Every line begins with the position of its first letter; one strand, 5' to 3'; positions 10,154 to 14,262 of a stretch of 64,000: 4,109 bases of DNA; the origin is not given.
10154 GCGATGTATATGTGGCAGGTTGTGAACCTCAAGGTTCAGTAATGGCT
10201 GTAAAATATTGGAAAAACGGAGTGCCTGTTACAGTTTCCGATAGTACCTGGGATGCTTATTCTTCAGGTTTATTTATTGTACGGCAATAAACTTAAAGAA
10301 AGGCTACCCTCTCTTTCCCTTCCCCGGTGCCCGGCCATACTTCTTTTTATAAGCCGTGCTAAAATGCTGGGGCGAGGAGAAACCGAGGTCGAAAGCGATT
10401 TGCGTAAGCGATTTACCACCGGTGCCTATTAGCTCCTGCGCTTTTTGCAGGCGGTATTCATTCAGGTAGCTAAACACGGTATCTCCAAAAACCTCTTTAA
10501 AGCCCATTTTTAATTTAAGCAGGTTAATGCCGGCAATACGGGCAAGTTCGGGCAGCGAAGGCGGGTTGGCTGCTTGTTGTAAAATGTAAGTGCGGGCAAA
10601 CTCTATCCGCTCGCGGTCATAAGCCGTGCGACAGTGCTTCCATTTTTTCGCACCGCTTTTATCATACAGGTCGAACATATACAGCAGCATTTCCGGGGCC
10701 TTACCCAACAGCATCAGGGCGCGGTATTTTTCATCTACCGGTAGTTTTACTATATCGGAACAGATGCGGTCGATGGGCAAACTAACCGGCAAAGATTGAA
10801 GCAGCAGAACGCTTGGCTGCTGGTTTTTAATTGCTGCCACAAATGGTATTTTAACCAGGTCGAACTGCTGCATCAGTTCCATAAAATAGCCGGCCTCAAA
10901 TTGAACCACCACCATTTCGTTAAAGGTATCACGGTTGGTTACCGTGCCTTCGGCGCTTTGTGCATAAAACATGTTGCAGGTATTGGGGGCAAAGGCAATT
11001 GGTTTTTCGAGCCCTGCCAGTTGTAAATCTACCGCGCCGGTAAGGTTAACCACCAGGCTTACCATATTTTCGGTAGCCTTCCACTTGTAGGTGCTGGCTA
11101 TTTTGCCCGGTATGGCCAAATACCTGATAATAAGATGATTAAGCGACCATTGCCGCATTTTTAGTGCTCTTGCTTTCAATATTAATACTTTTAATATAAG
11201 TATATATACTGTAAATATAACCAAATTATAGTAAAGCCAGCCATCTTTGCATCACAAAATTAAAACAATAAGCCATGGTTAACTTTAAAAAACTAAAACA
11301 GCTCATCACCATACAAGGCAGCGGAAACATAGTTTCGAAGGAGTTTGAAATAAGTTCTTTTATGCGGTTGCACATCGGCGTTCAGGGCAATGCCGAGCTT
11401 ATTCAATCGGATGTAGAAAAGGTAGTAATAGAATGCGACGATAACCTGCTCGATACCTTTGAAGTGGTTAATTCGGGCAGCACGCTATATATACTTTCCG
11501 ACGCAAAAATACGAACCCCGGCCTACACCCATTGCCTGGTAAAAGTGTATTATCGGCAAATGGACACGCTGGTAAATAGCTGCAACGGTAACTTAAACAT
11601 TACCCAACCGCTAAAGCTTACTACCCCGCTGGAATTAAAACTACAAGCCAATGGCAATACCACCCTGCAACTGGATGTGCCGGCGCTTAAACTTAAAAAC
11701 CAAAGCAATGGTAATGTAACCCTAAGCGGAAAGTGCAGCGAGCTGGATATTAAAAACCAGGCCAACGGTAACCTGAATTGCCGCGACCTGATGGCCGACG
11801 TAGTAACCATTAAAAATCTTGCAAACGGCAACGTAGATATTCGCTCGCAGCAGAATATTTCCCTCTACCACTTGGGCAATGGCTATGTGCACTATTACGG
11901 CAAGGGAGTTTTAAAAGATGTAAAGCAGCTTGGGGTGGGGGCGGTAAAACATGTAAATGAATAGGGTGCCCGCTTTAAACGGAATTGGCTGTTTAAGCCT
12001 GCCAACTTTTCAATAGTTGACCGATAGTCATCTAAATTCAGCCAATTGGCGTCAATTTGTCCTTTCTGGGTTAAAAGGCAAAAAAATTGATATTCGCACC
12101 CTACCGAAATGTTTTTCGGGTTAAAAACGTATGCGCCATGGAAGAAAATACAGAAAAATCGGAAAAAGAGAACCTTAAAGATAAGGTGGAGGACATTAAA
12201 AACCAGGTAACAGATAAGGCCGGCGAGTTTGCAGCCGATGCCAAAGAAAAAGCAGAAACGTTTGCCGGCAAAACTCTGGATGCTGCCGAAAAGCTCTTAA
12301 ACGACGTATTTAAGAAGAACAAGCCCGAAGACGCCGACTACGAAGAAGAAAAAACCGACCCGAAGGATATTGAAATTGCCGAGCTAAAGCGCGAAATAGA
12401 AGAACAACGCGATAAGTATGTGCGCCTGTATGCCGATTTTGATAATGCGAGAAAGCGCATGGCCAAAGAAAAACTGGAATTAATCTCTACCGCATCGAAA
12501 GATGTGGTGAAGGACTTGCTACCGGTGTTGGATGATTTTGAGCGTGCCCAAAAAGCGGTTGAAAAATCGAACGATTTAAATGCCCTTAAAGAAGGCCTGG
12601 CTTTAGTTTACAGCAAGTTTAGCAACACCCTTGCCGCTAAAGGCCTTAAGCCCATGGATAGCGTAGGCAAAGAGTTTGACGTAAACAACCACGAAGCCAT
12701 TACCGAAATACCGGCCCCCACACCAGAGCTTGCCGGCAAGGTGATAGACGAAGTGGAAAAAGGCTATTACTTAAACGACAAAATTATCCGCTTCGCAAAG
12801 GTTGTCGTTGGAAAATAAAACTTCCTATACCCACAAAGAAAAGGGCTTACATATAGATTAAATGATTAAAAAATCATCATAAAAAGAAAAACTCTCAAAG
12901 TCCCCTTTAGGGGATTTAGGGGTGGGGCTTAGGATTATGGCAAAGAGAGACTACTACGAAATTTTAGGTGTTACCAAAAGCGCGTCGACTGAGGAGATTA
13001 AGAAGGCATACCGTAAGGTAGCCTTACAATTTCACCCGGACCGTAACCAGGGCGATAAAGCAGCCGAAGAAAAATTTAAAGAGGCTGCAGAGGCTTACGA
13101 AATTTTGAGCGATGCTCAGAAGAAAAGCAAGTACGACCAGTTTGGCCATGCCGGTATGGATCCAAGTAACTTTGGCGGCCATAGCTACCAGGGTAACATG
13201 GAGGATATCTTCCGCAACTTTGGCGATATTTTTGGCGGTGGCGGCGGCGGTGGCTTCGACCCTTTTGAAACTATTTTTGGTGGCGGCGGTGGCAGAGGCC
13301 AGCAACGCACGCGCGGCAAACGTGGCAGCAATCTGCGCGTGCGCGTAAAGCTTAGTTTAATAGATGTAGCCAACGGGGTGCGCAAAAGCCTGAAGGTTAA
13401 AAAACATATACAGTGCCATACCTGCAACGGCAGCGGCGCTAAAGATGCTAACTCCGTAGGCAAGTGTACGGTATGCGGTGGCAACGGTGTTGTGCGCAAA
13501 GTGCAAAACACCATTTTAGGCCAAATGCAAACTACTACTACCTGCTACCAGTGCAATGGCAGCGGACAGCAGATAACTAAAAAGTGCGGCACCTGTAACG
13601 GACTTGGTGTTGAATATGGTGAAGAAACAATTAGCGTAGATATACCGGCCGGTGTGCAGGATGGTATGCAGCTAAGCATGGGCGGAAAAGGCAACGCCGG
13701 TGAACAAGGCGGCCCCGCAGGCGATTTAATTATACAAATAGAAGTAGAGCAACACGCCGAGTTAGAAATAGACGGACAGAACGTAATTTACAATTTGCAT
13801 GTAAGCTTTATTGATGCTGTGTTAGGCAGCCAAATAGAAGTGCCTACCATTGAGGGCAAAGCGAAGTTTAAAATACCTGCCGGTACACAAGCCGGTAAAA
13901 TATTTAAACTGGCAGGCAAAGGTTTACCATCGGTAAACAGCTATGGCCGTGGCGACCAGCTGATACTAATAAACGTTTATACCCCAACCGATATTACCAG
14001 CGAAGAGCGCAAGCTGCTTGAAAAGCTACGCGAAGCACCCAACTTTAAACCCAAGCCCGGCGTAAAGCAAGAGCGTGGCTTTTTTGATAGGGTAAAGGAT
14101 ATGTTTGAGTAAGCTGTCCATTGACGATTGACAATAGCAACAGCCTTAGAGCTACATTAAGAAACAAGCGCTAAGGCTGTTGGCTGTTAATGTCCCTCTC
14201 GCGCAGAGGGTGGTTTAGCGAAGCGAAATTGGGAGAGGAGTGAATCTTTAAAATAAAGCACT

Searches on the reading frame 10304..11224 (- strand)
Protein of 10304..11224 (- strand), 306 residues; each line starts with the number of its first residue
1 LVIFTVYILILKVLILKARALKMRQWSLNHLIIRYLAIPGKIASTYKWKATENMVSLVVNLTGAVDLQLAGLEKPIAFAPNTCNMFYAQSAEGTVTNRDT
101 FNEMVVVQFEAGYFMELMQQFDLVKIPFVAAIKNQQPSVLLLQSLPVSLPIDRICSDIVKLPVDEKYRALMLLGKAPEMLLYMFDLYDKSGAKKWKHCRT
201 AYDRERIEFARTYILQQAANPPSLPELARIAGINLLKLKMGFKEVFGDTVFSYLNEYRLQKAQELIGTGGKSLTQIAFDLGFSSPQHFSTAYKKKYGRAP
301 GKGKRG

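Call 18: search_protein_families(library=pfam, proteins=[window:10304-11224:-], max_evalue=0.00001)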
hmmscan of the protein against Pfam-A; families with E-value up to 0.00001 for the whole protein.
window:10304-11224:- (306 aa): 2 families
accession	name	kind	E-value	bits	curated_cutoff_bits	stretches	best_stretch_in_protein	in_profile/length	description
PF12833.13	HTH_18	-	1.3e-19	70.7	33.6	1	227-302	1-76/80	Helix-turn-helix domain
PF00165.29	HTH_AraC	-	9.2e-08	32.5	26.6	1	269-300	7-37/42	Bacterial regulatory helix-turn-helix proteins, AraC family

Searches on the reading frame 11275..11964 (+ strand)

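Call 19: search_protein_families(library=pfam, proteins=[window:11275-11964:+], max_evalue=0.00001)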
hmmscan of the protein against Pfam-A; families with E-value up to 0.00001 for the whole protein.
window:11275-11964:+ (229 aa): 1 family
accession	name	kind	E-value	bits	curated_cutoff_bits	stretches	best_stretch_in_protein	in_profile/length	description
PF10988.14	DUF2807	-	1.5e-28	100.3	24.2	1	29-210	2-180/181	Putative auto-transporter adhesin, head GIN domain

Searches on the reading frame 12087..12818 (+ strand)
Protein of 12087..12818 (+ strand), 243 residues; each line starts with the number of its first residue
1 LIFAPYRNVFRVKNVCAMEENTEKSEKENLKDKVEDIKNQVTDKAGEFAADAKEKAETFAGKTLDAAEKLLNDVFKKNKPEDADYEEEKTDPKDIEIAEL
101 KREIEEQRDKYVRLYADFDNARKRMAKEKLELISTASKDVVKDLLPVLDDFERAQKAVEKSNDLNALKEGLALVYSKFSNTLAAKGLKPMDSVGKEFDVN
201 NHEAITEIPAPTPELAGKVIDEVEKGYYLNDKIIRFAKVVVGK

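Call 19: search_protein_families(library=pfam, proteins=[window:12087-12818:+], max_evalue=0.00001)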
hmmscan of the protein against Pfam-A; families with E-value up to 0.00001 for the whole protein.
window:12087-12818:+ (243 aa): 1 family
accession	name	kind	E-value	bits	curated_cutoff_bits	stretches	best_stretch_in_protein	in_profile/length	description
PF01025.24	GrpE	-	1.3e-42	145.8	25.8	1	84-243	7-165/165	GrpE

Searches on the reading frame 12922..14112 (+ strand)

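Call 19: search_protein_families(library=pfam, proteins=[window:12922-14112:+], max_evalue=0.00001)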
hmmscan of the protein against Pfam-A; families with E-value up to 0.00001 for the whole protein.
window:12922-14112:+ (396 aa): 3 families
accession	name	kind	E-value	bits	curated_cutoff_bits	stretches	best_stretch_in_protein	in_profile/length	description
PF01556.23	DnaJ_C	-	7.9e-45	153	26.6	1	138-355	1-152/152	DnaJ C terminal domain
PF00226.36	DnaJ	-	1.3e-27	96.1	27.8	1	10-72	1-63/63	DnaJ domain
PF00684.25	DnaJ_CXXCXGXG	-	9e-15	55.1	32.7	1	165-228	1-64/65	DnaJ central domain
